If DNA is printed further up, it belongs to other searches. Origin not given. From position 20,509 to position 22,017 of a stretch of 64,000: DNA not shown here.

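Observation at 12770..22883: Atypical nine-kb operon: Rieske oxygenase, aldehyde dehydrogenase, soxBDAG and an extra FAD amine oxidase, with a divergent GcvA-like LysR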

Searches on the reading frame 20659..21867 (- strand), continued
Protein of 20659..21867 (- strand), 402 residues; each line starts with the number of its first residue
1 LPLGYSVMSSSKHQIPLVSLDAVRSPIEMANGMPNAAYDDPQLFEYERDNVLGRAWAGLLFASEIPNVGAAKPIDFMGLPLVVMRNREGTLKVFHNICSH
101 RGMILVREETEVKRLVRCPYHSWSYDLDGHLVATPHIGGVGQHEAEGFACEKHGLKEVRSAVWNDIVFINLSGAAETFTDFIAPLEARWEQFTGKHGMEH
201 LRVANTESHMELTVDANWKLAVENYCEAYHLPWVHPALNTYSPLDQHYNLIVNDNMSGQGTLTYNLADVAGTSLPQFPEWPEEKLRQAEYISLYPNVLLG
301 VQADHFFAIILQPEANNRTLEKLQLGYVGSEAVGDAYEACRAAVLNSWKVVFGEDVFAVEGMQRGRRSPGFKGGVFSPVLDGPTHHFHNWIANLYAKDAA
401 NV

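Call 26: search_protein_families(library=ncbifam, proteins=[L007:12746-14125:+, L007:14231-15562:+, L007:15607-15957:+, L007:16098-17726:+, L006:8401-9630:-], max_evalue=1e-10)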
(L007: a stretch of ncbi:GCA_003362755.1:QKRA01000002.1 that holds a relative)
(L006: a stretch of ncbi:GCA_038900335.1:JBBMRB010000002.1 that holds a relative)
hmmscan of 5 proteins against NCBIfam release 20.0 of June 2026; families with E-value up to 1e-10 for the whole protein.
L007:12746-14125:+ (459 aa): 31 families (the best 25 are shown)
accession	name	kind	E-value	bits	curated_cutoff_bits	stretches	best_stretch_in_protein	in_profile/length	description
NF003437.0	PRK04965.1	equivalog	1.4e-94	317.2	392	1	74-443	3-365/378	NADH:flavorubredoxin reductase NorW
TIGR02374.1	nitri_red_nirB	equivalog_domain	4e-49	167.7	578.35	1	76-380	1-305/794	nitrite reductase large subunit NirB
NF042949.2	3PPDioc_HcaD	equivalog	2.6e-44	151.6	450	1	75-353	3-276/386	3-phenylpropionate/cinnamic acid dioxygenase ferredoxin--NAD(+) reductase subunit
NF045765.1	PhenlGlyoxDHPadH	equivalog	5.6e-37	127.6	475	1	74-354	3-278/416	NADH-dependent phenylglyoxylate dehydrogenase subunit epsilon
TIGR03385.1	CoA_CoA_reduc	equivalog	4.1e-36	124.7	578.8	1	76-356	2-286/439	CoA-disulfide reductase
NF041682.1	ant_diox_AndAa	equivalog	2.1e-33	115.6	650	1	75-353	5-279/406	anthranilate 1,2-dioxygenase system ferredoxin--NAD(+) reductase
NF007286.0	PRK09754.1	equivalog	3.6e-32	111.6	447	1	73-352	3-276/400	phenylpropionate dioxygenase ferredoxin reductase subunit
NF007123.0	PRK09564.1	equivalog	8.9e-32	110.3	458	1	76-357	3-288/444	CoA-disulfide reductase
NF046103.1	NOXase_Strep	equivalog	6.2e-30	104.5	600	1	76-355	2-283/442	H2O-forming NADH oxidase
NF011565.0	PRK14989.1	subfamily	4.5e-27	94.5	883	1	76-377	6-307/847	nitrite reductase large subunit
TIGR01350.1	lipoamide_DH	equivalog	1.1e-25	90.3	408.8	1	171-392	132-345/461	dihydrolipoyl dehydrogenase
NF010037.0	PRK13512.1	equivalog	4.8e-24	85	394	1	76-354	4-280/438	CoA-disulfide reductase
NF045768.1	RubredRD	equivalog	7.1e-21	74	90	1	1-53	1-53/54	rubredoxin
NF003585.0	PRK05249.1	equivalog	3.3e-19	68.8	465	1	216-353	173-313/464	Si-specific NAD(P)(+) transhydrogenase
TIGR02053.1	MerA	equivalog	2.1e-18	66.5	454.45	1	173-366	132-319/465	mercury(II) reductase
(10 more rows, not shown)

L007:14231-15562:+ (443 aa): 4 families
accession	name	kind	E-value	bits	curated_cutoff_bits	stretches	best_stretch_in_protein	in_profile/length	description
NF050086.1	pipecolate_AmaA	exception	8.2e-45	153.2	600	1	25-402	12-385/425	L-pipecolate oxidase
TIGR03329.1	Phn_aa_oxid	hypoth_equivalog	9.4e-38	130.2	632.8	1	26-428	12-421/460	putative aminophosphonate oxidoreductase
TIGR03197.1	MnmC_Cterm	equivalog_domain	1.3e-16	60.7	174.2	1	42-254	3-209/400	FAD-dependent 5-carboxymethylaminomethyl-2-thiouridine(34) oxidoreductase MnmC1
NF002480.1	PRK01747.1-1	equivalog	2e-15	56.2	540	1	26-253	236-457/645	bifunctional tRNA (5-methylaminomethyl-2-thiouridine)(34)-methyltransferase MnmC2/FAD-dependent 5-carboxymethylaminomethyl-2-thiouridine(34)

L007:15607-15957:+ (116 aa): 1 family
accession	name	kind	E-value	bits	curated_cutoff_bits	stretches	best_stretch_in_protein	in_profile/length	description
NF012001.0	PRK15457.1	equivalog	7.4e-16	58.5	193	1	5-111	123-231/233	ethanolamine utilization acetate kinase EutQ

L007:16098-17726:+ (542 aa): 5 families
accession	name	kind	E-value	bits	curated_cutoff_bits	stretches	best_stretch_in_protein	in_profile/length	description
NF047988.1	betaine_BCCT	equivalog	2.3e-124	415.6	650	1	27-531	2-481/483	glycine betaine uptake BCCT transporter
TIGR00842.1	bcct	subfamily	1.6e-111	373.3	407.55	1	66-533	2-451/452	BCCT family transporter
NF007399.1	PRK09928.1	subfamily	4.6e-109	365.3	695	1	23-536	11-504/675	choline BCCT transporter BetT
NF002887.1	PRK03356.1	equivalog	1.1e-51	176.1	541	1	26-528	20-493/497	L-carnitine/gamma-butyrobetaine antiporter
NF007412.0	PRK09950.1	equivalog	2.6e-48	164.9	647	1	26-533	11-498/536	BCCT family transporter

L006:8401-9630:- (409 aa): 6 families
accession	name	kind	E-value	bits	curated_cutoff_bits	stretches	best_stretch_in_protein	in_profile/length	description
NF043017.1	DimsulpropLyDddP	equivalog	7.1e-118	394.2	600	1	19-404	51-439/443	dimethylsulfonioproprionate lyase DddP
NF040821.1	dipep_PepQ_Arch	equivalog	1.1e-14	54.2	630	1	150-399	97-339/346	Xaa-Pro dipeptidase PepQ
NF011720.0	PRK15173.1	subfamily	3.4e-13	49.3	420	1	121-403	59-337/343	peptidase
NF011173.0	PRK14575.1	equivalog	3.6e-13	49.2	850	1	121-403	122-400/406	putative peptidase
NF008131.0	PRK10879.1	equivalog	5.9e-12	45.1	465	1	141-319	142-317/438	Xaa-Pro aminopeptidase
NF007310.0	PRK09795.1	equivalog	8.8e-11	41.2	393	0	167-402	120-352/361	aminopeptidase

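Call 44: search_dna_similar(query=window:20659-21846:-, collection=plasmids, mode=protein, max_rows=40, rows=spread, max_evalue=1e-10)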
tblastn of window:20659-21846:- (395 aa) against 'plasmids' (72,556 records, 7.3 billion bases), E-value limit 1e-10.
Records with a match: 947; places in all: 1388; records where one place covers at least 80% of the query: 352.
Best place of each record, by identity: <60% 947.
By first word of the organism name: Rhizobium 139; Sinorhizobium 88; Phaeobacter 66; Rhodococcus 59; Pseudosulfitobacter 40; Paracoccus 31; Pseudomonas 27; Sphingobium 27; Novosphingobium 22; Leisingera 20; and 125 more.
By predicted mobility (MOB-suite, as given by PLSDB): non-mobilizable 536; conjugative 300; mobilizable 111.
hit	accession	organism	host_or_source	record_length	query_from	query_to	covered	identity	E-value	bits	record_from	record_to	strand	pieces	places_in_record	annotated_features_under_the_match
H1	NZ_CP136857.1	Oceanisphaera sp. IT1-181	-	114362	8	386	96%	59.4%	3e-158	500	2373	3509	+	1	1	aromatic ring-hydroxylating dioxygenase subunit alpha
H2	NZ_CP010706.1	Phaeobacter inhibens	cell culture,algae aquaculture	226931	13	393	96%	48.4%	7e-115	375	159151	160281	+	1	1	aromatic ring-hydroxylating dioxygenase subunit alpha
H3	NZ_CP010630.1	Phaeobacter inhibens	cell culture,clam larvae aquaculture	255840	13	393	96%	48.4%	1e-114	375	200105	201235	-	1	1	aromatic ring-hydroxylating dioxygenase subunit alpha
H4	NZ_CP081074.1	Leisingera caerulea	-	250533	12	390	96%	47.1%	1e-110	363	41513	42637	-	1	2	aromatic ring-hydroxylating dioxygenase subunit alpha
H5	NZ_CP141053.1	Paracoccus denitrificans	-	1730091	13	385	94%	27.9%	6e-34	141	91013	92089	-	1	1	none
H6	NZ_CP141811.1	Burkholderia thailandensis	Homo sapiens,tissue sample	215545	26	386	91%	27.3%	3e-28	124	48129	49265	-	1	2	aromatic ring-hydroxylating dioxygenase subunit alpha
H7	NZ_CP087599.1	Paracoccus sp. MA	cell culture,soil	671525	23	390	93%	25.8%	1e-25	116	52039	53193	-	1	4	aromatic ring-hydroxylating dioxygenase subunit alpha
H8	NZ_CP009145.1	Sinorhizobium meliloti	Medicago orbicularis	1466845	31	385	90%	26.1%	2e-22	107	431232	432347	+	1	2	none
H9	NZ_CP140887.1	Sinorhizobium medicae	Medicago lupulina,whole organism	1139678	31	385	90%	26.1%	1e-21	104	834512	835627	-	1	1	none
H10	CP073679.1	Sinorhizobium meliloti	Medicago truncatula,cell culture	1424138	31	385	90%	25.8%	9e-22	105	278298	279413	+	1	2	aromatic ring-hydroxylating dioxygenase subunit alpha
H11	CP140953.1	Sinorhizobium meliloti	Medicago lupulina,whole organism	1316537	31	385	90%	25.6%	3e-21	103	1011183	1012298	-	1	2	aromatic ring-hydroxylating dioxygenase subunit alpha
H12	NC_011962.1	Cereibacter sphaeroides KD131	-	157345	31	383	89%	25.4%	6e-24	111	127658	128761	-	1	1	aromatic ring-hydroxylating dioxygenase subunit alpha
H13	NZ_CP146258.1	Priestia megaterium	Nicotiana tabacum L.,Cell ...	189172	31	370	86%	25.9%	7e-25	114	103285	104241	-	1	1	ring-hydroxylating oxygenase subunit alpha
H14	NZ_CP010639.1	Phaeobacter gallaeciensis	cell culture,clam aquaculture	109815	21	386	93%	23.6%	6e-23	108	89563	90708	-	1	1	aromatic ring-hydroxylating dioxygenase subunit alpha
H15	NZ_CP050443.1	Tolypothrix sp. PCC 7910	cell culture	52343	56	388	84%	25.0%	9e-21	102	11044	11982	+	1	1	RHO alpha subunit C-terminal catalytic domain-containing protein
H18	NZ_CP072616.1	Sulfitobacter sp. CB2047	-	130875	31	292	66%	26.4%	3e-16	88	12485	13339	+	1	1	benA: benzoate 1,2-dioxygenase large subunit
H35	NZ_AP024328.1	Caballeronia sp. NK8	-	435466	19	228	53%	27.0%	2e-13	79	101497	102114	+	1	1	andAc: anthranilate 1,2-dioxygenase large subunit AndAc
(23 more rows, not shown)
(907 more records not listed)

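Call 45: get_annotated_region(hit=H2, flank=10000)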
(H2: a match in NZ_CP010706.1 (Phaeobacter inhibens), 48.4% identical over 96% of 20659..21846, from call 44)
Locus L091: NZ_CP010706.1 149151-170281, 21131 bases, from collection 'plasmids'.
description: Phaeobacter inhibens strain P66 plasmid pP66_a, complete sequence
organism: Phaeobacter inhibens (NCBI taxid 221822)
taxonomy: Bacteria; Pseudomonadota; Alphaproteobacteria; Rhodobacterales; Roseobacteraceae; Phaeobacter; Phaeobacter inhibens
host: -; source: cell culture,algae aquaculture; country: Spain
typing (MOB-suite, as given by PLSDB): non-mobilizable; replicon rep_cluster_377
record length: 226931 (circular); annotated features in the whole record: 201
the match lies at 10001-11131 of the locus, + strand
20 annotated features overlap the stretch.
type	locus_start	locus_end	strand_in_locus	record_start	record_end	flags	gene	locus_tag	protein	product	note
CDS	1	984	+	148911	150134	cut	nirK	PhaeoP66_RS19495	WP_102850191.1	copper-containing nitrite reductase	GO:0006807 - nitrogen compound metabolic process [Evidence IEA]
CDS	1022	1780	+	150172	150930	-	-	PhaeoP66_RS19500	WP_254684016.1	SUMF1/EgtB/PvdO family nonheme iron enzyme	-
CDS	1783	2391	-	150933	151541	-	-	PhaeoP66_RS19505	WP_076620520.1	TetR/AcrR family transcriptional regulator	GO:0006355 - regulation of DNA-templated transcription [Evidence IEA]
CDS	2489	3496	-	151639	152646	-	-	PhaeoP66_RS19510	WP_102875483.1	AraC family transcriptional regulator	-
CDS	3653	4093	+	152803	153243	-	-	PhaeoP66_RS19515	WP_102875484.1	cupin domain-containing protein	-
CDS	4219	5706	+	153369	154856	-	-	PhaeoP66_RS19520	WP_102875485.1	NAD(P)/FAD-dependent oxidoreductase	-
CDS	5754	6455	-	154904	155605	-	-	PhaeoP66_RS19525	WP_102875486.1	MOSC domain-containing protein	-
CDS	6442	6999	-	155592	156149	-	-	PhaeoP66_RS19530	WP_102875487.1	MarR family transcriptional regulator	GO:0006355 - regulation of DNA-templated transcription [Evidence IEA]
CDS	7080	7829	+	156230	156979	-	-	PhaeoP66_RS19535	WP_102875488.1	hypothetical protein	-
CDS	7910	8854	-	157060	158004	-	-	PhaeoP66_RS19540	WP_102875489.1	PDR/VanB family oxidoreductase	-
CDS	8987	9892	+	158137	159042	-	-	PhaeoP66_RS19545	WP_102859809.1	LysR substrate-binding domain-containing protein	-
CDS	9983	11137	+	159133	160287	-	-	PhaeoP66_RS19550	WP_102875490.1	aromatic ring-hydroxylating dioxygenase subunit alpha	-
CDS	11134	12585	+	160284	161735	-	-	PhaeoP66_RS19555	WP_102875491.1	aldehyde dehydrogenase family protein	-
CDS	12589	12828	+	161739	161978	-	-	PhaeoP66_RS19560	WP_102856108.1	hypothetical protein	-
CDS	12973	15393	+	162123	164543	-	-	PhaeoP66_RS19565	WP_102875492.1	FAD-dependent oxidoreductase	-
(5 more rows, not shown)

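Call 47: get_annotated_region(hit=H1, flank=9000)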
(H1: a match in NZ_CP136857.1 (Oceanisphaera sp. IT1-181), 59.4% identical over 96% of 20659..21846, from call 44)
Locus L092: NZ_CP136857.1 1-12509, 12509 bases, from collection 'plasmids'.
description: Oceanisphaera sp. IT1-181 plasmid pA, complete sequence
organism: Oceanisphaera sp. IT1-181 (NCBI taxid 3081199)
taxonomy: Bacteria; Pseudomonadota; Gammaproteobacteria; Aeromonadales; Aeromonadaceae; Oceanisphaera; Oceanisphaera sp. IT1-181
host: -; source: -; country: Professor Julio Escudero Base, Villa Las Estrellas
typing (MOB-suite, as given by PLSDB): non-mobilizable
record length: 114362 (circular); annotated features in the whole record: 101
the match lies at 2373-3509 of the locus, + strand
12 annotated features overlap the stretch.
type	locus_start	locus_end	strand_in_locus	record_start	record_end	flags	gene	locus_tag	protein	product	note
CDS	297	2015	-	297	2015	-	-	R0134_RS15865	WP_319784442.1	BCCT family transporter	GO:0071705 - nitrogen compound transport [Evidence IEA]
CDS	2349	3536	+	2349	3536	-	-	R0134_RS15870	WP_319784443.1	aromatic ring-hydroxylating dioxygenase subunit alpha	-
CDS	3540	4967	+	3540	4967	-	-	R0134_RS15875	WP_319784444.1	aldehyde dehydrogenase family protein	-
CDS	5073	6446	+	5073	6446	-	-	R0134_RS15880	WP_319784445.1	FAD-dependent oxidoreductase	-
CDS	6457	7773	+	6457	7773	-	-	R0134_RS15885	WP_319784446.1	FAD-binding oxidoreductase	-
CDS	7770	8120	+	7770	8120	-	-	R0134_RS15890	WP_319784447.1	cupin domain-containing protein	-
CDS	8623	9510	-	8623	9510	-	-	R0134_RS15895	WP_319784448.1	LysR family transcriptional regulator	GO:0006355 - regulation of DNA-templated transcription [Evidence IEA]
CDS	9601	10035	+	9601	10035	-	-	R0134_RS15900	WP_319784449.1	PACE efflux transporter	-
CDS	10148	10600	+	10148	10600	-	-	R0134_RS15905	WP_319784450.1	transposase domain-containing protein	-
CDS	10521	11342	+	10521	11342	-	-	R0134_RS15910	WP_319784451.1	MFS transporter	GO:0055085 - transmembrane transport [Evidence IEA]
CDS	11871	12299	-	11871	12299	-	-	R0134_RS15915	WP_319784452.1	FAD-binding oxidoreductase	-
CDS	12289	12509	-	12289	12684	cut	-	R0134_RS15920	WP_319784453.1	flavodoxin domain-containing protein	-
